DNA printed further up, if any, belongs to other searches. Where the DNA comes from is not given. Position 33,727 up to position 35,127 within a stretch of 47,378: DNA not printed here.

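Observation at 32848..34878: Orphan NrfD-anchor, 4-cluster ferredoxin and MoaD-GG genes converging on the AOR2 operon: a possible quinone-linked tungsten AOR complex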

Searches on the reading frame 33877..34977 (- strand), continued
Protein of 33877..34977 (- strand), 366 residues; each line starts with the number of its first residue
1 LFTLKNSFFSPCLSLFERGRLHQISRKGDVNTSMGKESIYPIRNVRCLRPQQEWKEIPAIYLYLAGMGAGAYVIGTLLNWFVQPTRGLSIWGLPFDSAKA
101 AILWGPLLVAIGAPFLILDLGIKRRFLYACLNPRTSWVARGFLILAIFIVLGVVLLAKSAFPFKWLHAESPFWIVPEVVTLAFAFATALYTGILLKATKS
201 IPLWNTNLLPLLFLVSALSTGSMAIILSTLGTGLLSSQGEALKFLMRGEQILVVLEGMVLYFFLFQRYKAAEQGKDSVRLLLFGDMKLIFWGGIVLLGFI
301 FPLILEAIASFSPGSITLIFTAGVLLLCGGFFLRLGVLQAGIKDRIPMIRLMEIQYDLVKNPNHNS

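Call 89: search_protein_families(library=ncbifam, proteins=[L055:11587-12357:-, L055:12548-13690:-, L055:13724-14794:-, L061:9743-10885:+, L061:10887-12221:+, L061:3954-5957:+, L055:4767-6674:+], max_evalue=1e-30)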
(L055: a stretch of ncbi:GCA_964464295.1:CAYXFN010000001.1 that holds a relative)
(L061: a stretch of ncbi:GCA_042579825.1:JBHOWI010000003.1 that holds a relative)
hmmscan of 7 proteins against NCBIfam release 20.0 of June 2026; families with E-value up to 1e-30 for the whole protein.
L055:11587-12357:- (256 aa): 42 families (the best 25 are shown)
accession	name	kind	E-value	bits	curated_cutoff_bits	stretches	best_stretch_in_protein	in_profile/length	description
NF004475.0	PRK05809.1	subfamily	2e-57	194.7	394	1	1-255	1-259/260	short-chain-enoyl-CoA hydratase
NF006008.0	PRK08139.1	equivalog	9.7e-55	185.9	313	1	6-255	13-265/266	enoyl-CoA hydratase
NF004517.0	PRK05862.1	equivalog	3.2e-52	177.6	396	1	1-255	1-256/257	enoyl-CoA hydratase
NF006566.0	PRK09076.1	subfamily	1.8e-50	172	286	1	4-255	5-259/260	enoyl-CoA hydratase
NF042430.2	EnCoAhydt_DpgD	equivalog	1.3e-49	169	400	1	9-255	2-257/258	enoyl-CoA-hydratase DpgD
NF051848.1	EnCoAHydtEchA19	equivalog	2e-49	168.5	400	1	6-255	2-257/258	enoyl-CoA hydratase EchA19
NF005803.0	PRK07658.1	equivalog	3.5e-49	167.5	313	1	5-255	3-256/257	enoyl-CoA hydratase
NF007239.0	PRK09674.1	equivalog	1.3e-47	162.5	371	1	3-254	3-255/257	2,3-dehydroadipyl-CoA hydratase PaaF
NF004634.0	PRK05980.1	equivalog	2.6e-47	161.4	375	1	5-253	4-260/263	crotonase/enoyl-CoA hydratase family protein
NF006007.0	PRK08138.1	subfamily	5.8e-46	157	355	1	9-254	13-259/261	enoyl-CoA hydratase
NF005802.0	PRK07657.1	equivalog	1.6e-44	152.4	363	1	10-255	10-259/260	enoyl-CoA hydratase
NF006100.0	PRK08252.1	subfamily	5.1e-44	150.8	282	1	5-254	4-252/254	crotonase/enoyl-CoA hydratase family protein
NF005637.0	PRK07396.1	equivalog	8.3e-42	143.5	380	1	2-254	11-267/273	1,4-dihydroxy-2-naphthoyl-CoA synthase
NF004795.0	PRK06143.1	subfamily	1e-41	143.2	283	1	7-249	12-257/260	enoyl-CoA hydratase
NF005073.0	PRK06495.1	subfamily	3.4e-41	141.3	296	1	5-255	5-256/257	enoyl-CoA hydratase/isomerase family protein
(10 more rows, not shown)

L055:12548-13690:- (380 aa): 1 family
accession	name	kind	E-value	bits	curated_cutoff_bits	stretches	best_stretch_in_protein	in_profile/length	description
TIGR03200.1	dearomat_oah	equivalog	7.4e-144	479.3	464.45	1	12-374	1-360/360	6-oxocyclohex-1-ene-1-carbonyl-CoA hydratase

L055:13724-14794:- (356 aa): 3 families
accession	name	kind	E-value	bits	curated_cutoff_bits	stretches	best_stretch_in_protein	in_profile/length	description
TIGR03201.1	dearomat_had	equivalog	5.4e-139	463.1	338.65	1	10-354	1-349/349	6-hydroxycyclohex-1-ene-1-carbonyl-CoA dehydrogenase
TIGR03989.1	Rxyl_3153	subfamily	1.5e-31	110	440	0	119-344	137-361/370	NDMA-dependent alcohol dehydrogenase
NF041097.1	keto_inos_dh_IolM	equivalog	4.2e-31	108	450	1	22-351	43-387/389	scyllo-inosose 3-dehydrogenase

L061:9743-10885:+ (380 aa): 4 families
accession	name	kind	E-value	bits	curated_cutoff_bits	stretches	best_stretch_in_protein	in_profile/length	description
TIGR03190.1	benz_CoA_bzdN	equivalog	1.8e-100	336.4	453.8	1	1-367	3-370/377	benzoyl-CoA reductase, bzd-type, subunit N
NF040772.1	double_cubane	equivalog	2.3e-45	155.3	350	1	6-343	2-346/372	double-cubane-cluster-containing anaerobic reductase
NF052456.1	HyiscapDhHadC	equivalog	2.8e-45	154.8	700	1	1-347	4-350/372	(R)-2-hydroxyisocaproyl-CoA dehydratase subunit beta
TIGR02263.1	benz_CoA_red_C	equivalog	1.1e-35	123.3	421.15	1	16-348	20-359/380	benzoyl-CoA reductase subunit C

L061:10887-12221:+ (444 aa): 2 families
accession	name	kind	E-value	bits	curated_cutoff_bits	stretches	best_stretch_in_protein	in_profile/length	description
TIGR03191.1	benz_CoA_bzdO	equivalog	2.7e-103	346.5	448.6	1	7-441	1-427/430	benzoyl-CoA reductase, bzd-type, subunit O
NF052455.1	HyiscapDhHadB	equivalog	1.9e-36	125.6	750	1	18-311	8-291/398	(R)-2-hydroxyisocaproyl-CoA dehydratase subunit alpha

L061:3954-5957:+ (667 aa): 1 family
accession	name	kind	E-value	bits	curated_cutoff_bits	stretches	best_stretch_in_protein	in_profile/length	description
NF007354.0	PRK09849.1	equivalog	1.7e-51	175.7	868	1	4-225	5-215/703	aldehyde ferredoxin oxidoreductase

L055:4767-6674:+ (635 aa): 1 family
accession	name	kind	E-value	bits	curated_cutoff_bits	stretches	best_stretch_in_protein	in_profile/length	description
NF007354.0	PRK09849.1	equivalog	3.5e-58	197.8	868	1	6-228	11-231/703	aldehyde ferredoxin oxidoreductase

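Call 95: search_protein_representatives(protein=window:33877-34878:-)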
Query: 333 residues. Proteins with E-value up to 0.001 (for the whole library): 1718; up to 1e-10: 679; up to 1e-30: 51. The best 150 are listed.
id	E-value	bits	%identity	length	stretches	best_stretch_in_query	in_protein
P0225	3.6e-108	378.4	60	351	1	7-325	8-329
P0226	4.4e-92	325.5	78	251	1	75-270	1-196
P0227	1.3e-87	310.8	62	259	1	78-325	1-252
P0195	1.2e-80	287.9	53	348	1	13-325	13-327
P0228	2.2e-77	277.2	52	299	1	5-287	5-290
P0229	1.2e-75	271.5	48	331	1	13-323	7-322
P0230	3.7e-61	223.8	43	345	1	14-322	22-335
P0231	5.2e-61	223.3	45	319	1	12-321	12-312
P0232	7.9e-59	216.2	91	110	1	1-110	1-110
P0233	3.1e-58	214.2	44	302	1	18-310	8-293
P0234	5.4e-58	213.4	44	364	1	15-319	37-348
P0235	2.0e-56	208.2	46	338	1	17-322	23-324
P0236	2.0e-55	205.0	49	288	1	59-329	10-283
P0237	9.5e-54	199.5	40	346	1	6-325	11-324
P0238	6.0e-53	196.8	54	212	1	139-324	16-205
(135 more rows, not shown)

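Call 97: find_encoding_contigs(protein=P0158, flank=7000, max_places=1)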
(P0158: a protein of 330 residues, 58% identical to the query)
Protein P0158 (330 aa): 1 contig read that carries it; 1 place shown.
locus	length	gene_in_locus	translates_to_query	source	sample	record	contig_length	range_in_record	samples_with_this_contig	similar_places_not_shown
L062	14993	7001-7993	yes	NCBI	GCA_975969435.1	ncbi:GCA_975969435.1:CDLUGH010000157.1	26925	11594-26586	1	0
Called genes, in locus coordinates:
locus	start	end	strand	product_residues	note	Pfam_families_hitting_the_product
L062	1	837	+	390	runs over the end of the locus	PF00091:Tubulin, PF21011:CetZ_C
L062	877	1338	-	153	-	-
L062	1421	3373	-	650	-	-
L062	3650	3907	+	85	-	-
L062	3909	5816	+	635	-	PF02730:AFOR_N, PF01314:AFOR_C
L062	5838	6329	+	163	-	PF12838:Fer4_7 (weak), PF13237:Fer4_10 (weak), PF13247:Fer4_11, PF25160:LdpA_Fe-S-bd (weak), PF13187:Fer4_9 (weak), PF12797:Fer4_2 (weak), PF00037:Fer4, PF12837:Fer4_6, +4 more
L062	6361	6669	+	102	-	PF02597:ThiS (weak)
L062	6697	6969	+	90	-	PF02597:ThiS (weak)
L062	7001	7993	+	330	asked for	PF03916:NrfD, PF14589:NrfD_2 (weak)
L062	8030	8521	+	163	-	PF12800:Fer4_4 (faint), PF13247:Fer4_11, PF12838:Fer4_7, PF00037:Fer4, PF12797:Fer4_2 (weak), PF12837:Fer4_6, PF13237:Fer4_10 (weak), PF14697:Fer4_21 (weak), +1 more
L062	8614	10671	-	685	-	PF04879:Molybdop_Fe4S4, PF00384:Molybdopterin, PF01568:Molydop_binding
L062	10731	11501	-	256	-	PF00378:ECH_1, PF16113:ECH_2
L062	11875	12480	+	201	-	PF00440:TetR_N, PF17932:TetR_C_24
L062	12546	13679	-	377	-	PF00378:ECH_1, PF16113:ECH_2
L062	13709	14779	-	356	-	PF08240:ADH_N, PF00107:ADH_zinc_N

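Call 98: find_encoding_contigs(protein=P0213, flank=7000, max_places=1)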
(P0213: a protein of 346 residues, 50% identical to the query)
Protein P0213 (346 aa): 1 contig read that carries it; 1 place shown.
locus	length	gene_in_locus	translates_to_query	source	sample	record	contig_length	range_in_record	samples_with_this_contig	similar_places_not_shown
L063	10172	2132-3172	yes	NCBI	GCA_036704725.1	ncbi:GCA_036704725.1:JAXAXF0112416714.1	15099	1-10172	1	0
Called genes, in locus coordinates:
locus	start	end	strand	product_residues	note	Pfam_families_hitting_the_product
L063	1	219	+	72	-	?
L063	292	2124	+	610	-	PF02730:AFOR_N, PF01314:AFOR_C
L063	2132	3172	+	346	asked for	PF03916:NrfD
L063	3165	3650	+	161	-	PF13187:Fer4_9 (faint), PF14697:Fer4_21 (faint), PF13183:Fer4_8 (weak), PF13247:Fer4_11, PF12838:Fer4_7 (weak), PF12797:Fer4_2 (weak), PF00037:Fer4 (weak), PF12837:Fer4_6 (weak), +1 more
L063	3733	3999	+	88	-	-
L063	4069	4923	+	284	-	PF22558:REase-ARP (faint)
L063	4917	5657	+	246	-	PF00899:ThiF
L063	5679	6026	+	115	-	PF01980:TrmO_N (weak)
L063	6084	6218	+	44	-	PF01980:TrmO_N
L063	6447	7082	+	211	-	PF01925:TauE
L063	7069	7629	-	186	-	PF06803:DUF1232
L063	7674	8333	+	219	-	-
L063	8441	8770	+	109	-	PF02416:TatA_B_E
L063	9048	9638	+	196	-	PF00582:Usp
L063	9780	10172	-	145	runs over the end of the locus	PF13442:Cytochrome_CBB3 (weak)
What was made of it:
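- L063 has only AOR-NrfD-FCP, with a 7-nt gap and an overlap, which leaves no other obvious partner (call 98).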

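Call 99: find_encoding_contigs(protein=P0194, flank=7000, max_places=1)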
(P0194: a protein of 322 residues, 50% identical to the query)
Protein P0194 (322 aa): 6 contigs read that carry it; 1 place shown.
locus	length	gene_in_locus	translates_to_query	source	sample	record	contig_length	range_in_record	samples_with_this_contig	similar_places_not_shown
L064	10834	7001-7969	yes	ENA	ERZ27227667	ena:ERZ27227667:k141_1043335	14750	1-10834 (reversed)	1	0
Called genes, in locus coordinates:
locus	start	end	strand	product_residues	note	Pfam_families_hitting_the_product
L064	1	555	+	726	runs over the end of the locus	PF00580:UvrD-helicase, PF01443:Viral_helicase1 (faint), PF13245:AAA_19, PF13604:AAA_30 (faint), PF13361:UvrD_C, PF13538:UvrD_C_2, PF21196:PcrA_UvrD_tudor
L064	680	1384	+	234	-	PF00881:Nitroreductase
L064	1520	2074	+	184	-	PF07638:Sigma70_ECF, PF04542:Sigma70_r2, PF08281:Sigma70_r4_2, PF04545:Sigma70_r4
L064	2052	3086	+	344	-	PF18915:DUF5667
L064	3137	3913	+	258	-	PF04402:SIMPL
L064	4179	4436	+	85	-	-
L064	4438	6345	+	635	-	PF02730:AFOR_N, PF01314:AFOR_C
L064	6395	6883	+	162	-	PF13237:Fer4_10 (weak), PF13247:Fer4_11, PF25160:LdpA_Fe-S-bd (weak), PF12838:Fer4_7, PF13187:Fer4_9 (weak), PF00037:Fer4, PF12797:Fer4_2 (weak), PF12837:Fer4_6, +2 more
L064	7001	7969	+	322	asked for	PF03916:NrfD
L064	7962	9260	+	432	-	PF13237:Fer4_10 (faint), PF12838:Fer4_7 (weak), PF13183:Fer4_8 (faint), PF13187:Fer4_9 (faint), PF13534:Fer4_17 (weak)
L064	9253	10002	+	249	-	PF02754:CCG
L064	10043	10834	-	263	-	?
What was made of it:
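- In L064 FCP-2 is replaced by Fer4 and CCG (HdrD-like) proteins (call 99).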
